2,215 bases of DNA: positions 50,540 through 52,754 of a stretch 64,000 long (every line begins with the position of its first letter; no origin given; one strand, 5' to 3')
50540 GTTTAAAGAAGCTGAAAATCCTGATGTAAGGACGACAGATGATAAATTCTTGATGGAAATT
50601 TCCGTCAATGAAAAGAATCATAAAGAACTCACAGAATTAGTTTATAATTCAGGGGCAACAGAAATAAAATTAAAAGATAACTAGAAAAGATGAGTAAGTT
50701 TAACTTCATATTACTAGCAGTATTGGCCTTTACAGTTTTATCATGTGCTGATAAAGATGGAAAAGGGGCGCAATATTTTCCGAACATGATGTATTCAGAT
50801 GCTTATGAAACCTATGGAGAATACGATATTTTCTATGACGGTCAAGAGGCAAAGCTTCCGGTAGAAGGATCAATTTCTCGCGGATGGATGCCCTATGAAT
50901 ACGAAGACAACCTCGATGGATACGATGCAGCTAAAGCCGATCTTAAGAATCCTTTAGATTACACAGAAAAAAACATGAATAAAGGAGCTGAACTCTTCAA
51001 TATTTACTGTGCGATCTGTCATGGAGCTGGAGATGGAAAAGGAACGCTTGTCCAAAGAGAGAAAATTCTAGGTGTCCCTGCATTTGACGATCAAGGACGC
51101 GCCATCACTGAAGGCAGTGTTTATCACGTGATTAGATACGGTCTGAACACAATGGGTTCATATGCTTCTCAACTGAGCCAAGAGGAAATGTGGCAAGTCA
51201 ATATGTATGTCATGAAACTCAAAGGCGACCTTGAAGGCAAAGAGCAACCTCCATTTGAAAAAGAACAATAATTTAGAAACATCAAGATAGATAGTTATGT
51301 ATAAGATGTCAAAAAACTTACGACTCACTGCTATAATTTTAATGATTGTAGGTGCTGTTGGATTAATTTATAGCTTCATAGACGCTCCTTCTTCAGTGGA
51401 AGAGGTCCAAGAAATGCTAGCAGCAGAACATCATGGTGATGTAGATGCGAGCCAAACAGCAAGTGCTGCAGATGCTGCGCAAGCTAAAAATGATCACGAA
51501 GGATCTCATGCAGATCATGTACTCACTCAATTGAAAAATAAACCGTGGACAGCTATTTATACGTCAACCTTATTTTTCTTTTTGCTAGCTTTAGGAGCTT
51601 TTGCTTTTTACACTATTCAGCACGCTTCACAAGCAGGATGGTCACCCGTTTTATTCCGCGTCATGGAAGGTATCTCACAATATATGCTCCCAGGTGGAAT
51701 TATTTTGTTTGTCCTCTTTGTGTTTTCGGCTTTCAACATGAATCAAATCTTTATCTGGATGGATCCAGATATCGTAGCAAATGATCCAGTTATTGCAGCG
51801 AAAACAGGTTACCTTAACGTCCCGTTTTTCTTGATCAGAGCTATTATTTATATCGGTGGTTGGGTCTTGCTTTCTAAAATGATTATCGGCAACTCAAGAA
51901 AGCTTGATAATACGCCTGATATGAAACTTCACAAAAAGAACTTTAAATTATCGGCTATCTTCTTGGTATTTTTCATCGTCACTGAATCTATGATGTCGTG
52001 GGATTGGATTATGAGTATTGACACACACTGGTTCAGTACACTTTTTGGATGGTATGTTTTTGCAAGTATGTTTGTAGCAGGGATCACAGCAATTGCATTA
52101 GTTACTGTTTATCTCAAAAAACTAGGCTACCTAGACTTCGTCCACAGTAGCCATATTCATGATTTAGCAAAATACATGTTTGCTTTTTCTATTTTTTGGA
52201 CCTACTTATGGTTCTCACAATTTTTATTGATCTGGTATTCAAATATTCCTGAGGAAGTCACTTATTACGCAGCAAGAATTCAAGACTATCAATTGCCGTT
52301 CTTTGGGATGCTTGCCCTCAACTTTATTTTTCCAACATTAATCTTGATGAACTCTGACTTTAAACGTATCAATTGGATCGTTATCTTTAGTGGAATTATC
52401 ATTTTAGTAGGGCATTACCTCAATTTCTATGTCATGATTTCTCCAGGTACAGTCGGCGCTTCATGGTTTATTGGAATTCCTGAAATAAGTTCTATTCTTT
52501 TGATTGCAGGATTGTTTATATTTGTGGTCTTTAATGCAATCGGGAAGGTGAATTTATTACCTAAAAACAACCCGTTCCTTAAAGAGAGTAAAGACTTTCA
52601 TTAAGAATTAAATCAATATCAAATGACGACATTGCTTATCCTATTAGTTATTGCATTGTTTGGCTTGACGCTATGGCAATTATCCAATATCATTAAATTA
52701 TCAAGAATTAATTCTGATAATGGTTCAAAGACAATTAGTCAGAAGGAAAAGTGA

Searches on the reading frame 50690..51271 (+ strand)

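Call 7: search_protein_families(library=pfam, proteins=[window:50690-51271:+], max_evalue=0.01)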
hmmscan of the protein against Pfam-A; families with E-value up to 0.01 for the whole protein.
window:50690-51271:+ (193 aa): 2 families
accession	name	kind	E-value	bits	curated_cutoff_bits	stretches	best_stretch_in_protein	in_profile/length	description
PF13442.11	Cytochrome_CBB3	-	6.3e-12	46.1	27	1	95-173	2-67/68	Cytochrome C oxidase, cbb3-type, subunit III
PF00034.26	Cytochrom_C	-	0.0027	19.4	21.3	0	98-178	3-90/90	Cytochrome c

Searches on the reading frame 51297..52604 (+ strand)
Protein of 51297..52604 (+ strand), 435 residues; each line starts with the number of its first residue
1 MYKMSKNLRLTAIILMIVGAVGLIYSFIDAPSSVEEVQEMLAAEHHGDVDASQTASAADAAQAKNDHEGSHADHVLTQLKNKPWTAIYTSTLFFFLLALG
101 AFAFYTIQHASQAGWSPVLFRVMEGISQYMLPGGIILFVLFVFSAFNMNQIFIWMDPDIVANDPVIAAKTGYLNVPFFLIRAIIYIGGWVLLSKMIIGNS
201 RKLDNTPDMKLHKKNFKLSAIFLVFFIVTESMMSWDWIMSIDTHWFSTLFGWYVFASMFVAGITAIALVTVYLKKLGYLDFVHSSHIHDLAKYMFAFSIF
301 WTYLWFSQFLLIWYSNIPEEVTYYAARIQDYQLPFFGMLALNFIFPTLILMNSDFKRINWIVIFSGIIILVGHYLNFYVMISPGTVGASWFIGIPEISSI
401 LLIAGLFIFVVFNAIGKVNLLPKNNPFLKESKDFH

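Call 7: search_protein_families(library=pfam, proteins=[P0002, window:51297-52604:+], max_evalue=0.01)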
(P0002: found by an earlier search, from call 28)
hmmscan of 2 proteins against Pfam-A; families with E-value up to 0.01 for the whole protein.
P0002 (354 aa): 2 families
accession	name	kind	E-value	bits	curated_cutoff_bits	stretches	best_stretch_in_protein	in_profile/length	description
PF02790.20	COX2_TM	-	5.9e-07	30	22.8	1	74-147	9-83/88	Cytochrome C oxidase subunit II, transmembrane domain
PF00116.26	COX2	-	1.2e-05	25.6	22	1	219-263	47-91/120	Cytochrome C oxidase subunit II, periplasmic domain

window:51297-52604:+ (435 aa): 0 families

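Call 28: list_cluster_members(proteins=[P0001, P0003, P0002, window:51297-52604:+, L030:8707-9771:+, L030:7208-8515:+])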
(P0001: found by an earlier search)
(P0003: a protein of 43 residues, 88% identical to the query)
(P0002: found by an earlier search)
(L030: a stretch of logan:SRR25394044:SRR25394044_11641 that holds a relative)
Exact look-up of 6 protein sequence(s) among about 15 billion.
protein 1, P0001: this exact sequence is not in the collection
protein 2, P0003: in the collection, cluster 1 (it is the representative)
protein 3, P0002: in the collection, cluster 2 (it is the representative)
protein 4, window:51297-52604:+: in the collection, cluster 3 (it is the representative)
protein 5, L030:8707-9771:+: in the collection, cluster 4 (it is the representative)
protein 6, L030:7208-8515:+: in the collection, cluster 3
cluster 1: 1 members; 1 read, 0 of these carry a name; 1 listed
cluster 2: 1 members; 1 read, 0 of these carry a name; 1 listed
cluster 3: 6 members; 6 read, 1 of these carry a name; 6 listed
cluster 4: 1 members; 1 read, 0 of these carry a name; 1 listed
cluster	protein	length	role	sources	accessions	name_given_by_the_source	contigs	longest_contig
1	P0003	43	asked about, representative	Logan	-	-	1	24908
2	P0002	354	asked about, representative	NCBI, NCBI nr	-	-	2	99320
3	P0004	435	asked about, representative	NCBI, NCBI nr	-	-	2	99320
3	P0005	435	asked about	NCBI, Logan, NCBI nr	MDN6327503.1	MAG: hypothetical protein L0J48_05690 [Alkalibacterium sp.] | hypothetical protein [Alkalibacterium sp.]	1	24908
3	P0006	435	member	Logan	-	-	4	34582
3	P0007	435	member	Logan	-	-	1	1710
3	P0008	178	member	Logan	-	-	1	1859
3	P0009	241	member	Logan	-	-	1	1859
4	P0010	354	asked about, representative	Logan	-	-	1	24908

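Call 29: find_encoding_contigs(protein=P0006, flank=3000, max_places=10)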
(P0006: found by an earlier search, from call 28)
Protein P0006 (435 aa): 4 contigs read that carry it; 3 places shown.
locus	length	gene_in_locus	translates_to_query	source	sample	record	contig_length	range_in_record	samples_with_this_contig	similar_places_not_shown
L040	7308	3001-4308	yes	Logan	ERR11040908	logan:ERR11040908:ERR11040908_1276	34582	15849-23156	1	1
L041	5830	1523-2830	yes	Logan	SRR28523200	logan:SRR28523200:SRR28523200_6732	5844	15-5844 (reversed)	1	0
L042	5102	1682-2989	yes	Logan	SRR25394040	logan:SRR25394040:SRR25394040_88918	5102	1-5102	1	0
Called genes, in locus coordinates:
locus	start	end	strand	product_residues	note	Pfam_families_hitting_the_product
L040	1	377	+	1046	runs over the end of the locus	PF12837:Fer4_6 (faint), PF13183:Fer4_8 (faint), PF12838:Fer4_7 (weak), PF13247:Fer4_11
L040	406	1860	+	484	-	PF03916:NrfD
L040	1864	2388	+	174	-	PF11821:ActD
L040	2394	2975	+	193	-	PF13442:Cytochrome_CBB3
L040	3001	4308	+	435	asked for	-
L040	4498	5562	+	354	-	PF00116:COX2 (faint), PF02790:COX2_TM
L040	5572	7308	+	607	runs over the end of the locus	PF00115:COX1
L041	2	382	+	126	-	?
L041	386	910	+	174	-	PF11821:ActD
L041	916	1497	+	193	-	PF13442:Cytochrome_CBB3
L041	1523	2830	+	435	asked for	-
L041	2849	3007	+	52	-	-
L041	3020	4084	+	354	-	PF00116:COX2 (faint), PF02790:COX2_TM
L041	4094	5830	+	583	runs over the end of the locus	?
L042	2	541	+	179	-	?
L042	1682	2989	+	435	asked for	-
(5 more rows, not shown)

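Call 30: find_encoding_contigs(protein=P0007, flank=3000, max_places=5)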
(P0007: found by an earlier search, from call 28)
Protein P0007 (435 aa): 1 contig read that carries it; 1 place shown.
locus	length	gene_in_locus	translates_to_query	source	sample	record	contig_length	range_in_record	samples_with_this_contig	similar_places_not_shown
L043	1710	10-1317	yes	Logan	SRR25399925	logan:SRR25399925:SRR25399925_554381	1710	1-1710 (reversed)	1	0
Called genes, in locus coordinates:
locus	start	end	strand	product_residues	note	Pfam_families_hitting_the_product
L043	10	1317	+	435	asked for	-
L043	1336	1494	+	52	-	-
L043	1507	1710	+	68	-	?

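Call 31: find_encoding_contigs(protein=P0009, flank=3000, max_places=5)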
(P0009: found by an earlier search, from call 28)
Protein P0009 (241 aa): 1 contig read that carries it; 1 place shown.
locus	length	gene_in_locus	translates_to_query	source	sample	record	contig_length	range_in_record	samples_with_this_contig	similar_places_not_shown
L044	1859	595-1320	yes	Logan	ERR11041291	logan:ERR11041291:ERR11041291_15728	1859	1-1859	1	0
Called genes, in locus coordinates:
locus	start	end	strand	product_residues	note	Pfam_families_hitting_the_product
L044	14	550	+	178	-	-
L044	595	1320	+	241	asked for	-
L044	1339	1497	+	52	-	-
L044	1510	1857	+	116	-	?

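Call 32: find_encoding_contigs(protein=P0008, flank=3000, max_places=5)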
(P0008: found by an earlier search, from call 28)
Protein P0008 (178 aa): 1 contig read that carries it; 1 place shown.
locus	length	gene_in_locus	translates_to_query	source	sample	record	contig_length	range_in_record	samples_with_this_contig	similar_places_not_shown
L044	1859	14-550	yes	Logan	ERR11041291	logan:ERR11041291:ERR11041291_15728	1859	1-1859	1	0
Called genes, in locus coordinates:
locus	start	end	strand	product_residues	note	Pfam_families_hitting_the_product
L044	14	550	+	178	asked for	-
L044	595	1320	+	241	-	-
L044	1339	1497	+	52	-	-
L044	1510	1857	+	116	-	?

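Call 39: search_solved_structures(query=P0002, max_evalue=0.01, show_alignments=1)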
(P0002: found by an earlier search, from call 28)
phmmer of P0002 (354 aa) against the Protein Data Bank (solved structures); distinct sequences matched with E-value up to 0.01: 43.
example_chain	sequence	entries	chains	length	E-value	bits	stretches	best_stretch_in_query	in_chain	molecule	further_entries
1m56_B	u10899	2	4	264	9.3e-17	64.3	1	84-263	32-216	CYTOCHROME C OXIDASE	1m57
2gsm_B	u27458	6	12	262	1.1e-16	64.1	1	84-262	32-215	Cytochrome c oxidase subunit 2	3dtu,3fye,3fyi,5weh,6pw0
3om3_B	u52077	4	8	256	1.1e-16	64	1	84-262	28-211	Cytochrome c oxidase subunit 2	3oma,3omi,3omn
6pw1_B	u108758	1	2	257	1.2e-16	64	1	84-262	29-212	Cytochrome c oxidase subunit 2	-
6ci0_B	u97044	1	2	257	7.4e-16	61.3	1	84-262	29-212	Cytochrome c oxidase subunit 2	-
1qle_B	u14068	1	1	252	1.4e-14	57.2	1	106-263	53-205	CYTOCHROME C OXIDASE POLYPEPTIDE II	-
1ar1_B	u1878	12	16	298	2.3e-14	56.4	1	106-263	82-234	CYTOCHROME C OXIDASE | Cytochrome c oxidase subunit 2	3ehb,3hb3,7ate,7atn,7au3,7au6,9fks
2yev_B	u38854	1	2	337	1.9e-13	53.5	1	218-264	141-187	CYTOCHROME C OXIDASE SUBUNIT 2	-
6kob_B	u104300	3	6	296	6.8e-11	45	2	85-179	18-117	Quinol oxidase subunit 2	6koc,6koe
8hcr_E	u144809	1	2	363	3.5e-08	36.1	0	73-182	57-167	CYTOCHROME AA3 SUBUNIT CtaC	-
7rh6_Q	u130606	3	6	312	7.2e-07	31.8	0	100-181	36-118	Cytochrome aa3 subunit 2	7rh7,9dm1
6adq_E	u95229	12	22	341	1.1e-06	31.2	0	101-181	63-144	Cytochrome c oxidase subunit 2 | Cytochrome aa3 subunit 2 | cytochrome-c oxidase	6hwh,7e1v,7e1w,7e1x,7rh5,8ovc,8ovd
6hu9_b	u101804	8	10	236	2.2e-06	30.2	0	97-260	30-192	Cytochrome c oxidase subunit 2 | CYTOCHROME C OXIDASE SUBUNIT 2; SYNONYM: CYTOCHROME C OXIDASE POLYPEPTIDE II, COX2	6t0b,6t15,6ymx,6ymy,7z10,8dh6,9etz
6pty_A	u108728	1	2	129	2.3e-06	30.1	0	220-263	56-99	Cytochrome c oxidase subunit 2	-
6giq_b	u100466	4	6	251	3.2e-06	29.6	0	97-260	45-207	Cytochrome c oxidase subunit 2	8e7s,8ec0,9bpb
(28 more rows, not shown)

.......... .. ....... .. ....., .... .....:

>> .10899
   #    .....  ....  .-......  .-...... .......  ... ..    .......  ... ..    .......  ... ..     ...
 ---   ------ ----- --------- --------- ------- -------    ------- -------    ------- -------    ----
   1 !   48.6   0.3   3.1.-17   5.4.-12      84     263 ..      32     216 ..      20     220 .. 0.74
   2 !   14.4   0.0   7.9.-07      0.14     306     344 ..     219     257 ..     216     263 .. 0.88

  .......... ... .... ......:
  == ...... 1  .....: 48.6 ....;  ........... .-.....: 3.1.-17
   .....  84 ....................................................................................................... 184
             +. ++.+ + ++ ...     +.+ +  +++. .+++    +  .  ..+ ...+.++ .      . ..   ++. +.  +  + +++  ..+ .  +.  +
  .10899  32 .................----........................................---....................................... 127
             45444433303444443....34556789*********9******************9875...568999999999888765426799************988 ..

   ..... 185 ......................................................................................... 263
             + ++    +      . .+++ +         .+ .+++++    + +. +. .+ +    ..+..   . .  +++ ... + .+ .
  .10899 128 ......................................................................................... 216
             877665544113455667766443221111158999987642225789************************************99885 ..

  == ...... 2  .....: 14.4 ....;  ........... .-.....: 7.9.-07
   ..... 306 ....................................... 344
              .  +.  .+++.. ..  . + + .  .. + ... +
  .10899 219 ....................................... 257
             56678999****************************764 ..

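Call 40: search_solved_structures(query=window:51297-52604:+, max_evalue=0.01)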
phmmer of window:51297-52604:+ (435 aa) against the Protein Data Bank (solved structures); distinct sequences matched with E-value up to 0.01: 4.
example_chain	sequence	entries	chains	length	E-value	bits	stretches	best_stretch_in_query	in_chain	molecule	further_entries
6btm_F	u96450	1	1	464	7.6e-160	535.8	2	65-435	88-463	Alternative Complex III subunit F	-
6f0k_F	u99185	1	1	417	8.3e-46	160.1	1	92-434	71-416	ActF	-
6lod_F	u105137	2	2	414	9.1e-32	113.8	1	91-422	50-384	Uncharacterized protein ActF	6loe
8k9e_F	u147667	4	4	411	1.9e-30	109.4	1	95-430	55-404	Quinol:cytochrome c oxidoreductase quinone-binding subunit 2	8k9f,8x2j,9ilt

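Call 44: find_homologous_proteins(query=P0004, max_evalue=1e-100)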
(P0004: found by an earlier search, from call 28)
Query P0004 (435 aa): 7219 proteins with E <= 1e-100 among 8000 candidates; the best 120 are listed.
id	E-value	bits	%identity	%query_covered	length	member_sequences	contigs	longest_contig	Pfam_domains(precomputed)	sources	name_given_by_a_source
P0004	1.3e-286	968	100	100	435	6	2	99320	-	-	-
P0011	1.1e-239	814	82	100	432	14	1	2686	-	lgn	-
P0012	2.1e-210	717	72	100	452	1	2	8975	-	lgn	-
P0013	1.4e-209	715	71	100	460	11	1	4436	-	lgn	-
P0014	9.8e-194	662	68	100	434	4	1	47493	-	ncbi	-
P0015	3.2e-192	657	66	100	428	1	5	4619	-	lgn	-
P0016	3.2e-192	657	66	100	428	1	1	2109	-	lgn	-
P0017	6.1e-192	656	68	100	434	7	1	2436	-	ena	-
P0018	6.7e-192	656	66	100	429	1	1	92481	-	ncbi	ncbi:MAG: quinol:cytochrome C oxidoreductase [Bacteroidota bacterium]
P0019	1.1e-191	656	66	100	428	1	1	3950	-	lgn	-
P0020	1.4e-191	655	66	100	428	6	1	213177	-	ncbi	-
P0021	2.6e-191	654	61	100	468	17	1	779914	-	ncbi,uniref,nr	ncbi:quinol:cytochrome C oxidoreductase [Christiangramia sabulilitoris]|uniref:Quinol:cytochrome C o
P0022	5.7e-191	653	67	100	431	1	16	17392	-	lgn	-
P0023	2.2e-190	651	67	100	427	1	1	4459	-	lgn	-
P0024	6.2e-190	650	60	100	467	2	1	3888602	-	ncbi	-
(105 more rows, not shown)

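Call 45: find_related_loci(query=P0002, collection=metagenome_contigs, flank=2500)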
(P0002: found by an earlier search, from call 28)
Query P0002 (354 aa) in metagenome_contigs; peptide patterns used: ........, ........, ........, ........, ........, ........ (x = any residue, [..] = any of these).
600 stretches matched a pattern (row limit reached: there are more); 585 encode a relative of the query (tblastn E <= 1e-3); the best 80 are kept; 80 distinct loci.
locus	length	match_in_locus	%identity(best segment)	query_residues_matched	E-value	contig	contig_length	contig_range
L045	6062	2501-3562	68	1-354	3e-177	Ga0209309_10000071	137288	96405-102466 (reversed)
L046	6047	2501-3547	70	1-354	3e-176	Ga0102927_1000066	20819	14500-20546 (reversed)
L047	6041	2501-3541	70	1-353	6e-174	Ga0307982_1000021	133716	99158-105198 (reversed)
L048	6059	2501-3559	68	1-354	4e-174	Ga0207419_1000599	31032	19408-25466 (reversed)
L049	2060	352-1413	68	1-354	0e+0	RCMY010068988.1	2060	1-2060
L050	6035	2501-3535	72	1-350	4e-173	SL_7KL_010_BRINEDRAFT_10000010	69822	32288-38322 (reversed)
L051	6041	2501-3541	69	1-353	2e-171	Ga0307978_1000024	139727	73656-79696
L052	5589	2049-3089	70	1-347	1e-171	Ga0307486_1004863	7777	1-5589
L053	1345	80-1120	71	1-347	0e+0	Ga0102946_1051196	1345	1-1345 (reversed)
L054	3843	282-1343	68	1-354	1e-173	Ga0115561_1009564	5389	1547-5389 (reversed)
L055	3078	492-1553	68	1-354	5e-179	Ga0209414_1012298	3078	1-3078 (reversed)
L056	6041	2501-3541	69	1-347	1e-168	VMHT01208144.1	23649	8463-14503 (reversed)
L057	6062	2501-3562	65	1-354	3e-168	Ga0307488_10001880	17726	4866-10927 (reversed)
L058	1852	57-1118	69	1-354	0e+0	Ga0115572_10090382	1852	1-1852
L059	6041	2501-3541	70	1-353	8e-166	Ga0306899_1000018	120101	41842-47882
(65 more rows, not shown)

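Call 49: find_homologous_proteins(query=L041:2849-3004:+, max_evalue=10)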
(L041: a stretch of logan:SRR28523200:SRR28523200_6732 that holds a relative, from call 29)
Query L041:2849-3004:+ (52 aa): 1 proteins with E <= 10 among 1 candidates.
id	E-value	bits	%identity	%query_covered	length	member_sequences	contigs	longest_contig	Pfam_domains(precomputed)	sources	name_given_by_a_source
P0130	3.7e-26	106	100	100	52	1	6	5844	-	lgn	-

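Call 50: find_encoding_contigs(protein=P0130, flank=1500, max_places=10)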
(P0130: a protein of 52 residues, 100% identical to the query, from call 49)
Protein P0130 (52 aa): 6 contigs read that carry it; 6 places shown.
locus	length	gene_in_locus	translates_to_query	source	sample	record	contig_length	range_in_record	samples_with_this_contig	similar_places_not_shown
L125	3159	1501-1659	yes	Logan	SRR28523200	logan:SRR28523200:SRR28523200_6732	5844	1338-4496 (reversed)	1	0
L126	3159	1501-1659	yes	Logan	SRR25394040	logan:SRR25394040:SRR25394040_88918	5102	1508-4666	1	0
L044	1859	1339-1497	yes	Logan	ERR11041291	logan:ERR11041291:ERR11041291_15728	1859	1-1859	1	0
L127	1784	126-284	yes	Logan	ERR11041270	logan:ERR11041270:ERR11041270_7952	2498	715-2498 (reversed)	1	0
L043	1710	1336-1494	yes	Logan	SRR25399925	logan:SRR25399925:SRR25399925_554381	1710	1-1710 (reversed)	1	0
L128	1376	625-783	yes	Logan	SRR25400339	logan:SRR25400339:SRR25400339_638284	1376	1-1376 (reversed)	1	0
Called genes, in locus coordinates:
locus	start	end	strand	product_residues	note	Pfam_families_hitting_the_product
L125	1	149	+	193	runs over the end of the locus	PF13442:Cytochrome_CBB3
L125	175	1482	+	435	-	-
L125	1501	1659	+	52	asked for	-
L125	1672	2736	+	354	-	PF00116:COX2 (faint), PF02790:COX2_TM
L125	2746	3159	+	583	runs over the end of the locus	?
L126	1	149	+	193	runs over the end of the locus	PF13442:Cytochrome_CBB3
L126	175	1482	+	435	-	-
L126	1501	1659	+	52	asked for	-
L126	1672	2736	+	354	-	PF00116:COX2 (faint), PF02790:COX2_TM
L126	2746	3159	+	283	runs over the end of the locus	?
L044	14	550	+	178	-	-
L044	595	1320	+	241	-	-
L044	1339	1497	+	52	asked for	-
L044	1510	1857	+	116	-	?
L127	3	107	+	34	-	?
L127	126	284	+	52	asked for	-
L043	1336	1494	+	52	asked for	-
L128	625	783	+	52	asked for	-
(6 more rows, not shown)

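Call 58: search_protein_families(library=ncbifam, proteins=[P0130, P0002], max_evalue=1)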
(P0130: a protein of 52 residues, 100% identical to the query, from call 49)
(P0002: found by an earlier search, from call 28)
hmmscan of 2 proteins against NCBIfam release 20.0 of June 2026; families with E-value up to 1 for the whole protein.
P0130 (52 aa): 0 families

P0002 (354 aa): 7 families
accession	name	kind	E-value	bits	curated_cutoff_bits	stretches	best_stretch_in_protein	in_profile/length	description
TIGR02866.1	CoxB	equivalog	1.1e-30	106.7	147.7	2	86-264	12-164/202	cytochrome c oxidase subunit II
NF050117.1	aa3_CtaC_Actin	exception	2.9e-25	88.9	250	2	71-266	24-207/244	aa3-type cytochrome oxidase subunit II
TIGR01432.1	QOXA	equivalog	1.2e-12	47.7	240.95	2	85-191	30-139/227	cytochrome aa3 quinol oxidase subunit II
TIGR01433.1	CyoA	equivalog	1.3e-10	41.1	266.2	2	81-177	25-126/226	ubiquinol oxidase subunit II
NF007816.0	PRK10525.1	equivalog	2.7e-08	33.3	511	2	216-260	149-193/318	cytochrome o ubiquinol oxidase subunit II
NF033860.0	Wzy_O6_O28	subfamily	0.026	13.4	75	1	90-152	41-103/385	oligosaccharide repeat unit polymerase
NF005839.0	PRK07756.1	equivalog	0.092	13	163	1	4-106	13-111/122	NADH-quinone oxidoreductase subunit A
